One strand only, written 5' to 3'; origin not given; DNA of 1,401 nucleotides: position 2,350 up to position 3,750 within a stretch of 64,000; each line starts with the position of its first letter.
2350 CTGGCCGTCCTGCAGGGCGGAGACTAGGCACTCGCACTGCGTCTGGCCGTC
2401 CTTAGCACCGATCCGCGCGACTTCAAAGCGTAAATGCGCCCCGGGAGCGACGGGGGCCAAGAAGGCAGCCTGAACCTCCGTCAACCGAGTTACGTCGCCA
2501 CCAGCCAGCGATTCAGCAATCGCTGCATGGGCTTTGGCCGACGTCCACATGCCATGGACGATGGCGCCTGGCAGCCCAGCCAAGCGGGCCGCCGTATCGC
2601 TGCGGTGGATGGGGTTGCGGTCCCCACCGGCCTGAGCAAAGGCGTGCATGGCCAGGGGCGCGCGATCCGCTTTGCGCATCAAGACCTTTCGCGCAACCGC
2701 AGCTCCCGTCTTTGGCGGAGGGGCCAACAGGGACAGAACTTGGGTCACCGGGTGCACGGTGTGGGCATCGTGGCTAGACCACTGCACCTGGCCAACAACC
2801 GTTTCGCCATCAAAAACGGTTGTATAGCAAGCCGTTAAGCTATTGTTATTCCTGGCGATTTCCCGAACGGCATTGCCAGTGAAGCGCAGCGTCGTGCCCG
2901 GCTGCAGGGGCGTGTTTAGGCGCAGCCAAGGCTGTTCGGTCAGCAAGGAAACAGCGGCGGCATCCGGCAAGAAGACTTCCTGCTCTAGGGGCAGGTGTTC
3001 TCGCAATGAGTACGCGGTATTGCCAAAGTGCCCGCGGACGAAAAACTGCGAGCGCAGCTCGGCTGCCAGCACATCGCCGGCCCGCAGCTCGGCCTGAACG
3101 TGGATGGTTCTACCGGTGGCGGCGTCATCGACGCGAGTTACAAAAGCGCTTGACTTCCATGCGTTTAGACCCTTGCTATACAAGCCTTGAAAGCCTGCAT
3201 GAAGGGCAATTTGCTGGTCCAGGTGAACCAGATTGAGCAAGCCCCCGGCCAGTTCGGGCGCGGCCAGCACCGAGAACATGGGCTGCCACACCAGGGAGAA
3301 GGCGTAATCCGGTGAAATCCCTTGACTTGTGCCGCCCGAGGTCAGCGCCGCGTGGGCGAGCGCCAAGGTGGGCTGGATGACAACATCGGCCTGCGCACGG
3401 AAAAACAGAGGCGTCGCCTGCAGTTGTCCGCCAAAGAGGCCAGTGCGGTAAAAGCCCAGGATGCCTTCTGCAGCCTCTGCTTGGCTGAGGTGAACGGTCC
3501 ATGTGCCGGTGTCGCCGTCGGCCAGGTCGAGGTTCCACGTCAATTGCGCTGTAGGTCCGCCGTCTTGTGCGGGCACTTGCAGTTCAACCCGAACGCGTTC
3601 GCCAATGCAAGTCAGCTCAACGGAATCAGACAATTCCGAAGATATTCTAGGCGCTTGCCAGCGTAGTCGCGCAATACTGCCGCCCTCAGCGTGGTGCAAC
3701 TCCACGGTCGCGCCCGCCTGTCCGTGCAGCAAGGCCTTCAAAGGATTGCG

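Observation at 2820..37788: Strongly over-represented, strand-biased AT-rich word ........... (~20-nt consensus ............-SSYYTAA)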

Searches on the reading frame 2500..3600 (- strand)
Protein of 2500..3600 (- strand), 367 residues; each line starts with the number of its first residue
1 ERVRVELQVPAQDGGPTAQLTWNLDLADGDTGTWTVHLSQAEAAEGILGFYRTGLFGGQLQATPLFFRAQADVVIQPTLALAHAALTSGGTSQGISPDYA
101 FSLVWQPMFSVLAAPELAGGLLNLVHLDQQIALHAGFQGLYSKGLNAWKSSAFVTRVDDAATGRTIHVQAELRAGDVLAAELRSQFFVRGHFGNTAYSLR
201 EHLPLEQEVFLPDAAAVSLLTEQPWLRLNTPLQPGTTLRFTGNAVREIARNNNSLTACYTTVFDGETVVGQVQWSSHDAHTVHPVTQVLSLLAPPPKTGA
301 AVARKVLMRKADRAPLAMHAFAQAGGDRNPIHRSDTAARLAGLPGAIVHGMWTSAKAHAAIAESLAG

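Call 31: search_solved_structures(query=window:2500-3600:-, show_alignments=2, max_evalue=0.001)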
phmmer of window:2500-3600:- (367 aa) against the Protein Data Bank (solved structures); distinct sequences matched with E-value up to 0.001: 19.
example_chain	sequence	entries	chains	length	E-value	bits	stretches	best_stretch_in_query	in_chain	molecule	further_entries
7bc4_B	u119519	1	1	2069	4.5e-14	55.6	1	90-362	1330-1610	Fatty acid synthase subunit beta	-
7q5s_B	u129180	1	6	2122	1.5e-12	50.6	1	95-360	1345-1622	3-hydroxyacyl-[acyl-carrier-protein] dehydratase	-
6u5v_B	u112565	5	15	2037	4.6e-12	49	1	96-363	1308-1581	Fatty acid synthase subunit beta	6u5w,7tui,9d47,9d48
6ql5_G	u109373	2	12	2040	2.5e-11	46.6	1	97-361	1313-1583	Fatty acid synthase subunit beta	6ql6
9d4a_A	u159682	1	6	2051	2.5e-11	46.6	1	97-361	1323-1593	Fatty acid synthase subunit beta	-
2uv8_G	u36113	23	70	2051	2.5e-11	46.6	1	97-361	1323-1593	FATTY ACID SYNTHASE SUBUNIT BETA (FAS1) | FATTY ACID SYNTHASE SUBUNIT BETA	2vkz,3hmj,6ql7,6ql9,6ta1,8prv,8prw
9pqz_G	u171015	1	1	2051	2.5e-11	46.6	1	97-361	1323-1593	Fatty acid synthase subunit beta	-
6wc7_G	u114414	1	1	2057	2.5e-11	46.6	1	97-361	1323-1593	Fatty acid synthase subunit beta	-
6u5t_G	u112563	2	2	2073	2.5e-11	46.5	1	97-361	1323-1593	Fatty acid synthase subunit beta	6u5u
4v8v_A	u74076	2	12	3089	4.8e-11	45.6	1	313-360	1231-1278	TYPE-I FATTY ACID SYNTHASE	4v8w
4v58_G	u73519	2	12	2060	1.4e-10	44.1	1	96-360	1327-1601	FATTY ACID SYNTHASE BETA SUBUNITS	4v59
4v8l_D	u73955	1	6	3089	6.8e-10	41.9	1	314-360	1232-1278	FATTY ACID SYNTHASE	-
9pqx_A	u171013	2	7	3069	5.4e-08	35.6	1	293-362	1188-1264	3-oxoacyl-ACP synthase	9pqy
9pqy_B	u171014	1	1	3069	5.4e-08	35.6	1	293-362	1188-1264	Fatty acid synthase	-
6gjc_A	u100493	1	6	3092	5.5e-08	35.6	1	293-362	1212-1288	Fatty acid synthase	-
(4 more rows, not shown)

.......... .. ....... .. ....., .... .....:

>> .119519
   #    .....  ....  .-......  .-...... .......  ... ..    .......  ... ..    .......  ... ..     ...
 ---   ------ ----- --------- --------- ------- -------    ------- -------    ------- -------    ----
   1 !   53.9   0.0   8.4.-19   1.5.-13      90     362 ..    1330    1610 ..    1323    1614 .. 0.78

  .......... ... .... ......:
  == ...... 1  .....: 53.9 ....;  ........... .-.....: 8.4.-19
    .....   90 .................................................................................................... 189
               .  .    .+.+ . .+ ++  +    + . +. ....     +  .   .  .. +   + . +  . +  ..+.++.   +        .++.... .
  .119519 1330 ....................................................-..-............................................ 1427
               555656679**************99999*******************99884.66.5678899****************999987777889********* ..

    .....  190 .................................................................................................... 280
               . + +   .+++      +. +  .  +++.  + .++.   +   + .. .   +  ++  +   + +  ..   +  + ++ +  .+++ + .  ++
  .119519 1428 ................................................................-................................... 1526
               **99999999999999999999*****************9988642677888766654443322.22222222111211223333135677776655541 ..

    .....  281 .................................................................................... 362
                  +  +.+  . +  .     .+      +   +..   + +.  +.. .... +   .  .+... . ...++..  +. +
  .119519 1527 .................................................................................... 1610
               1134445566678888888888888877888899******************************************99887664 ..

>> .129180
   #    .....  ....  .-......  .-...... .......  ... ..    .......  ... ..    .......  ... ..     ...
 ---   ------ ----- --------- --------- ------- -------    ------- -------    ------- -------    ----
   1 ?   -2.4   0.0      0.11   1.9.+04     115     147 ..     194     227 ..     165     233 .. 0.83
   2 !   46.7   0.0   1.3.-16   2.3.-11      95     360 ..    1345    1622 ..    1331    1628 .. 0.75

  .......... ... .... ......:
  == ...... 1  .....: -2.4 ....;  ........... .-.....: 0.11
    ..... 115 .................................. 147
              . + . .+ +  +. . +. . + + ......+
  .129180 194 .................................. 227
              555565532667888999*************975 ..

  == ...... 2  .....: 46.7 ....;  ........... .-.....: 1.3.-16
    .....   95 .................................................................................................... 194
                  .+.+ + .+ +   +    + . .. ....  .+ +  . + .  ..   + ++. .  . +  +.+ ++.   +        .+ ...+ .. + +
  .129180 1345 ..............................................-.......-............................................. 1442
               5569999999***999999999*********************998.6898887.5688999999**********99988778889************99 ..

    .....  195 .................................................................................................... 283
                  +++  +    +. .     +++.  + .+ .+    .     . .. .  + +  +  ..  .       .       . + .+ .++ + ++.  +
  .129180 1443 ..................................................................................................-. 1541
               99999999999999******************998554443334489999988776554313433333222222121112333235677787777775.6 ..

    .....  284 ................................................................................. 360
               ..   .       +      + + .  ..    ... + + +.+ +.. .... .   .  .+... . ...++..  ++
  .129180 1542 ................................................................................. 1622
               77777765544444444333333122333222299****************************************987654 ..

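Call 33: find_homologous_proteins(query=window:2500-3600:-, max_evalue=1e-20)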
Query window:2500-3600:-: 8000 candidates shared short words with the query, none scored E <= 1e-20.
